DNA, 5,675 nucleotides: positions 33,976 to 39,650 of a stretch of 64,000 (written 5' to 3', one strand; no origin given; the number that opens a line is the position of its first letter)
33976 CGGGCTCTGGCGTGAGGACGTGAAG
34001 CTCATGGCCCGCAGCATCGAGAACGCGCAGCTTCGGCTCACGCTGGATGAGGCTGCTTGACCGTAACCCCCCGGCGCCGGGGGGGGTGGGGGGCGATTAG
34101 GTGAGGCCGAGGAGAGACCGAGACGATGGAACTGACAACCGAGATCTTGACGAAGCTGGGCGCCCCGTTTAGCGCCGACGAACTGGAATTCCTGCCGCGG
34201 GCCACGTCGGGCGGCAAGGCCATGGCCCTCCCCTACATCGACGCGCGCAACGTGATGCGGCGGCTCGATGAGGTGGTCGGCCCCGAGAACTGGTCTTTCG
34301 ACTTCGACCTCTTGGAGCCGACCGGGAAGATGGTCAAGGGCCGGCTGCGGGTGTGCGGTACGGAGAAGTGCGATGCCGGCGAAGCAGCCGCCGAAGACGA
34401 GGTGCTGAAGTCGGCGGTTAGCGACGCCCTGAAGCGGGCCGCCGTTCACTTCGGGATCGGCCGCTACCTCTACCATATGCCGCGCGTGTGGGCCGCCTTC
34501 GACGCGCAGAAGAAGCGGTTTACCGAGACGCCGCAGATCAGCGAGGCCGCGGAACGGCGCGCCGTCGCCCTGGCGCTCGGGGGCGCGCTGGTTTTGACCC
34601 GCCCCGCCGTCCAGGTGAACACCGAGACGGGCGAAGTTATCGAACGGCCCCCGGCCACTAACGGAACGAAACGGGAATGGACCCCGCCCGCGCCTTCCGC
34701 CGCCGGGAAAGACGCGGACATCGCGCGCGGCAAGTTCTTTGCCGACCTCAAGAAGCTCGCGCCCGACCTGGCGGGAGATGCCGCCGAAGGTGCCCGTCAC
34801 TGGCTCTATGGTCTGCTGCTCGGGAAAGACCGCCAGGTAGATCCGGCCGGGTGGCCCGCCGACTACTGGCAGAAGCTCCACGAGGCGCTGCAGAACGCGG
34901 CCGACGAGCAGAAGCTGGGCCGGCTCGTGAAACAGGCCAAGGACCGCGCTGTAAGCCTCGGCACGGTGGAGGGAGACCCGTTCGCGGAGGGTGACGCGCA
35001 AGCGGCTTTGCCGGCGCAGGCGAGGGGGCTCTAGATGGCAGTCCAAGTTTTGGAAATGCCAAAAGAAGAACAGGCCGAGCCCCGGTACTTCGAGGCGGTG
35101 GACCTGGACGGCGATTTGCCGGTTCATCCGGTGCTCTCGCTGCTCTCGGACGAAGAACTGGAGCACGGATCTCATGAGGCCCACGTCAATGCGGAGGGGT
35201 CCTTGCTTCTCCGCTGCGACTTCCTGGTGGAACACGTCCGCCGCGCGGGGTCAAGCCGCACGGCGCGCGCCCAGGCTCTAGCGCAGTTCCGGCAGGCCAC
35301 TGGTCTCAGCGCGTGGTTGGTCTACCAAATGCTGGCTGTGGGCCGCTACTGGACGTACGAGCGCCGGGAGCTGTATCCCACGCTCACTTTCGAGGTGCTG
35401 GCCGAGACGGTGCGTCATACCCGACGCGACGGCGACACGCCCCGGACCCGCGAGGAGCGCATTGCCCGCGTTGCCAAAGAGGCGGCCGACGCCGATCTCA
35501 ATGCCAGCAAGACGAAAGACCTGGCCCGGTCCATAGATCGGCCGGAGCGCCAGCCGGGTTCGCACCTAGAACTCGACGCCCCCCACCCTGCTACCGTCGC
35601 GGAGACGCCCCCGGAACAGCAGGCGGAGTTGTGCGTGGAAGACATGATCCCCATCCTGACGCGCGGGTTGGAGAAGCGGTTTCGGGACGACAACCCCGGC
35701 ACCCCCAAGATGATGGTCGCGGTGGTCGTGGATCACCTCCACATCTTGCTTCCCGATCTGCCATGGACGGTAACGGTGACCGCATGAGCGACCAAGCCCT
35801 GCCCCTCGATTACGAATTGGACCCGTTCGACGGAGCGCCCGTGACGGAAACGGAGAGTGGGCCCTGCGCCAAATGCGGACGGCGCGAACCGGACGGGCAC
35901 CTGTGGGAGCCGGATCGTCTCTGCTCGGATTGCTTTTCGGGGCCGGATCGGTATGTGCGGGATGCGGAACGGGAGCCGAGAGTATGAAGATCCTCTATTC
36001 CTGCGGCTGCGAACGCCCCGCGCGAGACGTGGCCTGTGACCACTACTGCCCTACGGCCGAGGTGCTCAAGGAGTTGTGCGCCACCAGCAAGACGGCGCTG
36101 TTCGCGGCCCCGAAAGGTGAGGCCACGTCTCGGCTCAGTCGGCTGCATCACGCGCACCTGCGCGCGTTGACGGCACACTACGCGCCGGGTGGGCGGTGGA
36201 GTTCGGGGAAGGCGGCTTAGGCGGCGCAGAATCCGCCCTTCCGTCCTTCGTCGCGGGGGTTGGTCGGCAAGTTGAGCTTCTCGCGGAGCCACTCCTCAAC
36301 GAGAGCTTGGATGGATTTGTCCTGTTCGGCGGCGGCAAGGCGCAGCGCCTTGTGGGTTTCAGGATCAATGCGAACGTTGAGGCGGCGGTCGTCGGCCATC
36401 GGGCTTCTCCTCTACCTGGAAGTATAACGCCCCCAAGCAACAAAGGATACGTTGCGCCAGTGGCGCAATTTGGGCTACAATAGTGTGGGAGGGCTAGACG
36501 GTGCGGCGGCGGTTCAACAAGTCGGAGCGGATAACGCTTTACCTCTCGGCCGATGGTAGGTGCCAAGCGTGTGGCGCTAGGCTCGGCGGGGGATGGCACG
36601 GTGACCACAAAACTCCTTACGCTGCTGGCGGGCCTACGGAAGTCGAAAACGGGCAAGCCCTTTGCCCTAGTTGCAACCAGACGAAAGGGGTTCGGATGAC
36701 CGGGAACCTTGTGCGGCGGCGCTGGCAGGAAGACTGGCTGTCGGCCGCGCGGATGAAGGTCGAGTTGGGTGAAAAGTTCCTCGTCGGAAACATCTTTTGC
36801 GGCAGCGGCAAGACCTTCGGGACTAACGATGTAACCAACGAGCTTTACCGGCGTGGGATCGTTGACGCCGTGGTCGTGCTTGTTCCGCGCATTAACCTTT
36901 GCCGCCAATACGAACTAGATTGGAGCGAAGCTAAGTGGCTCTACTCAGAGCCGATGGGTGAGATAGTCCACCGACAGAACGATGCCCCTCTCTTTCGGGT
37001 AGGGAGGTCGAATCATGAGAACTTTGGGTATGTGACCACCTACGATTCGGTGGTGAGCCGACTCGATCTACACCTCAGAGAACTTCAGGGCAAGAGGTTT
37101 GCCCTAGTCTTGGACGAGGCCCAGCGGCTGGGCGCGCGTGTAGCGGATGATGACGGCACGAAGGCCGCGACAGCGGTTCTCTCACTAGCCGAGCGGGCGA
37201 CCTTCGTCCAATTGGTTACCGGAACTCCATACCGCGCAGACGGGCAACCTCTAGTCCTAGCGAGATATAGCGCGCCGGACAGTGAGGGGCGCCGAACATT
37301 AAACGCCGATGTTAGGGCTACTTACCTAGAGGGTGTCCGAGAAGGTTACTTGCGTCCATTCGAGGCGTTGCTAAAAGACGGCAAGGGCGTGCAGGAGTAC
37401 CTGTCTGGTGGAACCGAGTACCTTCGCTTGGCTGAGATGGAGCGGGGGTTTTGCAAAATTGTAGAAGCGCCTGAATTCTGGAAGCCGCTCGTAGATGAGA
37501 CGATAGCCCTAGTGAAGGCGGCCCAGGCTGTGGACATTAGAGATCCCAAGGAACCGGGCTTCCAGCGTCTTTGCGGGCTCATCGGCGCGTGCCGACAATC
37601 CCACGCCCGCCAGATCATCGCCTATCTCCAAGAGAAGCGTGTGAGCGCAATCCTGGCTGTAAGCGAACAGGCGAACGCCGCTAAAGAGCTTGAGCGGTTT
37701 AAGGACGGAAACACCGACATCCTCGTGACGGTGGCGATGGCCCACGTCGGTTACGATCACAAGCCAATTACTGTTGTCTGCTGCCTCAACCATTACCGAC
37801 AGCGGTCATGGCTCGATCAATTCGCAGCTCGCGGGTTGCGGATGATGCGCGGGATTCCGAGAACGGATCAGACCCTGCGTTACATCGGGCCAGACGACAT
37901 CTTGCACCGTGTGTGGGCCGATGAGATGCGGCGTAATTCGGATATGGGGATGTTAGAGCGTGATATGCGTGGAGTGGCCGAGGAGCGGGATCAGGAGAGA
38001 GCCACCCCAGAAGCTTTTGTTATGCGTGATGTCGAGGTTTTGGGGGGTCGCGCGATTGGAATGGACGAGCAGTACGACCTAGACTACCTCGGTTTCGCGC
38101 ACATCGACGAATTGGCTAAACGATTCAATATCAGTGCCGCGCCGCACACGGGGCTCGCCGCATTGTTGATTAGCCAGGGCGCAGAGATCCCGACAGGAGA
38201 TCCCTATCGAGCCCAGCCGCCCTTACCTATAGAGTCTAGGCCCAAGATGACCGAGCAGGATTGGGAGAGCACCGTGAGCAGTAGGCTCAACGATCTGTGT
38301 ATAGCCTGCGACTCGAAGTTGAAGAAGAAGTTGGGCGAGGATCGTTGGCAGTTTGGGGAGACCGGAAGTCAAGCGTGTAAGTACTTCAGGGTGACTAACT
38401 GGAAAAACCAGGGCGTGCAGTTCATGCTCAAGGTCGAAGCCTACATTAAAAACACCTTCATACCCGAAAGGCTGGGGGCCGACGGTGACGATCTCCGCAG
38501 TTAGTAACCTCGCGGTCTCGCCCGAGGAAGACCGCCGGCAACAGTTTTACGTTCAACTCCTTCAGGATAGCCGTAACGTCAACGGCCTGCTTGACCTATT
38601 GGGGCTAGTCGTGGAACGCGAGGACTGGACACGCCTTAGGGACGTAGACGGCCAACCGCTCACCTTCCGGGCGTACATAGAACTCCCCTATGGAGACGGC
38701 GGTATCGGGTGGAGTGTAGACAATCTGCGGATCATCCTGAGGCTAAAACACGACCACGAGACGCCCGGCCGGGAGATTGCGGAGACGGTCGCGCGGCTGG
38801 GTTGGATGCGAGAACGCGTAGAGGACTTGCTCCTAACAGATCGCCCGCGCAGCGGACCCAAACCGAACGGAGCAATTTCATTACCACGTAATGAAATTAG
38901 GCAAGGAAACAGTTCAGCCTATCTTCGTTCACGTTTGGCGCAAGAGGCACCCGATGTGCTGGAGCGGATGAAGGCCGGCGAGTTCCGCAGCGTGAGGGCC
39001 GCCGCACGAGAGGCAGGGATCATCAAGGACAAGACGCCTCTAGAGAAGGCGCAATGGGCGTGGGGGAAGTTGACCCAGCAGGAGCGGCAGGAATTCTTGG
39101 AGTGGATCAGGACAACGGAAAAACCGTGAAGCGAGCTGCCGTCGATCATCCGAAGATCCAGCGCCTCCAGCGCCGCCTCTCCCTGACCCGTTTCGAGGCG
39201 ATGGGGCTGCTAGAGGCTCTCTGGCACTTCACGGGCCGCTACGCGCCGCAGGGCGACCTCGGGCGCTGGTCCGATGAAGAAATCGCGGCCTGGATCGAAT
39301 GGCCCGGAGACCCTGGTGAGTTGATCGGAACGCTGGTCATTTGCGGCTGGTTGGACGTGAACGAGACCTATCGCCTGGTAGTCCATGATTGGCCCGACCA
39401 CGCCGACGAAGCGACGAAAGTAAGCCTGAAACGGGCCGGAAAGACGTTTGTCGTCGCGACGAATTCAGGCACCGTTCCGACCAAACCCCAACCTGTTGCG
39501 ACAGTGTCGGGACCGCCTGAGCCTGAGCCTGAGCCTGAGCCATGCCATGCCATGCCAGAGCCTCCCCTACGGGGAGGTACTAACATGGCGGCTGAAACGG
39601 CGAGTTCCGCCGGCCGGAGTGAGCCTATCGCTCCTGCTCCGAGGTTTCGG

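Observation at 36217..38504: HNH nuclease-SF2 helicase fusion controlled from a promoter overlapped by a perfect 17-bp palindrome, with a divergently encoded RHH protein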

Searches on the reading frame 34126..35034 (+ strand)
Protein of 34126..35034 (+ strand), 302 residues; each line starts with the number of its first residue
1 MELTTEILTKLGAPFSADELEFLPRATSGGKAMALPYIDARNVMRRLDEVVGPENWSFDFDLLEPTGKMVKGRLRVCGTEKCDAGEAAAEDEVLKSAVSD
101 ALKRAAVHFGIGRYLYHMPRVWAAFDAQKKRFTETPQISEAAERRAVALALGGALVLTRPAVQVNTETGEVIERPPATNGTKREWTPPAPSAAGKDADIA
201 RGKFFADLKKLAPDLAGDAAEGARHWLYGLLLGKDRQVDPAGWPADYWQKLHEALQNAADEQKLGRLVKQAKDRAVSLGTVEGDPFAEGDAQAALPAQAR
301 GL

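Call 6: search_protein_families(library=pfam, proteins=[window:34126-35034:+], max_evalue=0.01)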
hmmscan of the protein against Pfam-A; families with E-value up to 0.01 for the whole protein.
window:34126-35034:+ (302 aa): 1 family
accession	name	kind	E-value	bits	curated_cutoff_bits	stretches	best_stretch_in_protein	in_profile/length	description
PF04098.21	Rad52_Rad22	-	2.9e-13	50.4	20.3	1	9-124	7-143/153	Rad52/22 family double-strand break repair protein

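Call 7: search_protein_families(library=phrogs, proteins=[window:34126-35034:+], max_evalue=0.01)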
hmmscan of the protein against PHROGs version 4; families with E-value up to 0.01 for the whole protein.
window:34126-35034:+ (302 aa): 5 families
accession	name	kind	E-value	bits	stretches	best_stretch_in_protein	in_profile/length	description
phrog_1097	-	DNA, RNA and nucleotide metabolism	9.8e-30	105.2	1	7-131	3-134/251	Erf-like ssDNA annealing protein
phrog_14970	-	unknown function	8.5e-12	46.8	1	26-128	20-124/230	-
phrog_3290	-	DNA, RNA and nucleotide metabolism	9.4e-06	26.6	1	3-116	4-119/192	single strand annealing protein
phrog_20575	-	unknown function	0.00023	22.1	1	8-62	3-62/91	-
phrog_30552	-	DNA, RNA and nucleotide metabolism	0.0019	18.9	0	95-134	119-159/191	Erf-like ssDNA annealing protein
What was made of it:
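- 34126..35034 (+): Context: Rad52/Erf-like single-strand annealing protein, upstream in the same early operon. PF04098 E=2.9e-13 and phrog_1097 E=1e-29 (calls 6, 7).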

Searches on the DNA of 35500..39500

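Call 77: search_rna_families(source=window, start=35500, end=39500, threshold=evalue, max_evalue=1)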
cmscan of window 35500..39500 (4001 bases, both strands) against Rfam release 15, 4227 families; matches with E-value up to 1: 0.
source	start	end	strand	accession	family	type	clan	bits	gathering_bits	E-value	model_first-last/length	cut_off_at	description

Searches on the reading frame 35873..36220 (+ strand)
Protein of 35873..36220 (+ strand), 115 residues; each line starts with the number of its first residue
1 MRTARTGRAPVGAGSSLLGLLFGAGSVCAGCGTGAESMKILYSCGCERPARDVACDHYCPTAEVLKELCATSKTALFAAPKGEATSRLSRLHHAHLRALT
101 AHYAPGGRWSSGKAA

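Call 6: search_protein_families(library=pfam, proteins=[window:35873-36220:+], max_evalue=0.01)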
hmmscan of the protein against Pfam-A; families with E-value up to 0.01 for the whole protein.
window:35873-36220:+ (115 aa): 0 families

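Call 7: search_protein_families(library=phrogs, proteins=[window:35873-36220:+], max_evalue=0.01)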
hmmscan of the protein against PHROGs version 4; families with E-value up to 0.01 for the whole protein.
window:35873-36220:+ (115 aa): 0 families

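Call 9: search_protein_families(library=padloc, proteins=[window:35873-36220:+], max_evalue=0.01)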
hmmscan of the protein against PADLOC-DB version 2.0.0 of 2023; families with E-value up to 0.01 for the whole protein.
window:35873-36220:+ (115 aa): 0 families

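Call 10: search_protein_families(library=ncbifam, proteins=[window:35873-36220:+], max_evalue=0.01)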
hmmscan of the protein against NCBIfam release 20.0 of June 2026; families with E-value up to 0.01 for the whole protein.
window:35873-36220:+ (115 aa): 0 families
